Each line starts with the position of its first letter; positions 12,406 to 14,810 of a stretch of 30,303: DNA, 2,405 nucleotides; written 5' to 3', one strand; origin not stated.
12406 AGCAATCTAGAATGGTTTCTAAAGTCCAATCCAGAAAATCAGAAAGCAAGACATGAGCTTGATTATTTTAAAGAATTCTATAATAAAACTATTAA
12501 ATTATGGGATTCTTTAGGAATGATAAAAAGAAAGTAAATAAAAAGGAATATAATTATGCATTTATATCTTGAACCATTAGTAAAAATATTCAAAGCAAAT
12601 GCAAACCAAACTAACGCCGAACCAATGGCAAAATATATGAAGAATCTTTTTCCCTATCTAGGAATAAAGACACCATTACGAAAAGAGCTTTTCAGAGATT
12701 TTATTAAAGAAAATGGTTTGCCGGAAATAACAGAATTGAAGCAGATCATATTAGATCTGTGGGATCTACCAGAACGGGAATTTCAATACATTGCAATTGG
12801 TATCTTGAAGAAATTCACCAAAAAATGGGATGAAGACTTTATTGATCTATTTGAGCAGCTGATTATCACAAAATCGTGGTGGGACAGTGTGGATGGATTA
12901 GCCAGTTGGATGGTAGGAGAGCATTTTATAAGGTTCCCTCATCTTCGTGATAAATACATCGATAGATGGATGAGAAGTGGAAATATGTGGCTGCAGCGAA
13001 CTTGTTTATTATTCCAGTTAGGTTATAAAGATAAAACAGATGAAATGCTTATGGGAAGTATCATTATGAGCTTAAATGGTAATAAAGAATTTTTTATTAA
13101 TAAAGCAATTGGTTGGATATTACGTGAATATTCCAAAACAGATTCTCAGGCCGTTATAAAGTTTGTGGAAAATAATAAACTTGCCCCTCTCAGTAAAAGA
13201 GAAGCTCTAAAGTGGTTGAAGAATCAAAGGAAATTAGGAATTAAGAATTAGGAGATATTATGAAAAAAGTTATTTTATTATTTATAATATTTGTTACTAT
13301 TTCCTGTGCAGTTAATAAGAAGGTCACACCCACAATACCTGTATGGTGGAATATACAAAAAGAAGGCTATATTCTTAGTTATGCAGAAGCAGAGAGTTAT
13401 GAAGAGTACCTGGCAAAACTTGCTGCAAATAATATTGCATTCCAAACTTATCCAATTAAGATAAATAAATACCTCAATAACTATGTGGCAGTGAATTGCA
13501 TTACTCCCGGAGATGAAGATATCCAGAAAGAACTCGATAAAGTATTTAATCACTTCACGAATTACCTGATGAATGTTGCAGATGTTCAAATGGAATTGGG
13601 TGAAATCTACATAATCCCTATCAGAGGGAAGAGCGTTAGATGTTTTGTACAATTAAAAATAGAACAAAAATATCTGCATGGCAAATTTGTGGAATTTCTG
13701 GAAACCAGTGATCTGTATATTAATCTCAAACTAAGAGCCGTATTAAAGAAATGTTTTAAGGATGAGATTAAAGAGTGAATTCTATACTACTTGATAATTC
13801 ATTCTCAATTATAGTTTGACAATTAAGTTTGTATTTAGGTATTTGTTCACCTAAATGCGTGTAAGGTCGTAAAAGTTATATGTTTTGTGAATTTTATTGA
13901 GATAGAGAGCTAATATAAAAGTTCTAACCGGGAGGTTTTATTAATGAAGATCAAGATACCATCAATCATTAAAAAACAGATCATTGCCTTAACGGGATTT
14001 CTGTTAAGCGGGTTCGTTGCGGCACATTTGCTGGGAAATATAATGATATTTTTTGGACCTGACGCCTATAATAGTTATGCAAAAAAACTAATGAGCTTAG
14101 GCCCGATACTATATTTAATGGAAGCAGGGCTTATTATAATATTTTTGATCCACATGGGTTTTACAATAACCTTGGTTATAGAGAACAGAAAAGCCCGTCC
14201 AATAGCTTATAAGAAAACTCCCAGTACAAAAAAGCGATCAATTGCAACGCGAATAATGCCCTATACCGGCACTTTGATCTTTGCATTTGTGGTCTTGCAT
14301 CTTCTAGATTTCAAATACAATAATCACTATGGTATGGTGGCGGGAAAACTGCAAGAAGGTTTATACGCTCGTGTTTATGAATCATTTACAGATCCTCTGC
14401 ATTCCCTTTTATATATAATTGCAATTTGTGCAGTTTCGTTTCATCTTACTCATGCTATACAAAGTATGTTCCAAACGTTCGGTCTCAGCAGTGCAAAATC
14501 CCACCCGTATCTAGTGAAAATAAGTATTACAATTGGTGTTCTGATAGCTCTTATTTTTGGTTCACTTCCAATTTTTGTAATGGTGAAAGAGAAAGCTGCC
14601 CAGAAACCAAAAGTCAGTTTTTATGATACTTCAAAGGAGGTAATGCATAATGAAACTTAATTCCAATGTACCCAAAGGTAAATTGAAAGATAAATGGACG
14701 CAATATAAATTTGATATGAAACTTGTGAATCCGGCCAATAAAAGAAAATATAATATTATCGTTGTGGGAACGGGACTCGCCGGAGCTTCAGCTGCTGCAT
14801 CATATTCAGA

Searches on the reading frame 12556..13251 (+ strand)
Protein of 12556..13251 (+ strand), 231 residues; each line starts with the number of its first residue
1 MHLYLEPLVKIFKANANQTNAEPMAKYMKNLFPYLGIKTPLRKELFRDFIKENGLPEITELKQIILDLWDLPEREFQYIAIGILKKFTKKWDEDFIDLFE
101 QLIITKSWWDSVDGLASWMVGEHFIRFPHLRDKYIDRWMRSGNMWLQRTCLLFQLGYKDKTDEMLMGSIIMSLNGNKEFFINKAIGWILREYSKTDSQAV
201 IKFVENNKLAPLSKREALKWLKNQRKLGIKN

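Call 71: search_protein_families(library=pfam, proteins=[window:12556-13251:+], max_evalue=0.00001)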
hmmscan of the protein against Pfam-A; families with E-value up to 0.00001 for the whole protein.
window:12556-13251:+ (231 aa): 1 family
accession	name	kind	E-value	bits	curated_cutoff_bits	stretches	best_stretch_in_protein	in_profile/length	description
PF08713.17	DNA_alkylation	-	6.3e-65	219.3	21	1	12-221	5-213/213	DNA alkylation repair enzyme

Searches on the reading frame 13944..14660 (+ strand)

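Call 71: search_protein_families(library=pfam, proteins=[window:13944-14660:+], max_evalue=0.00001)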
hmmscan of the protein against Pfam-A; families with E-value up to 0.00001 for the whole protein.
window:13944-14660:+ (238 aa): 1 family
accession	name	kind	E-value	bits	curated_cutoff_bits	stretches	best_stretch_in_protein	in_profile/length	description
PF01127.27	Sdh_cyt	-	8.4e-08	32.8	25.8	1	96-200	17-120/122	Succinate dehydrogenase/Fumarate reductase transmembrane subunit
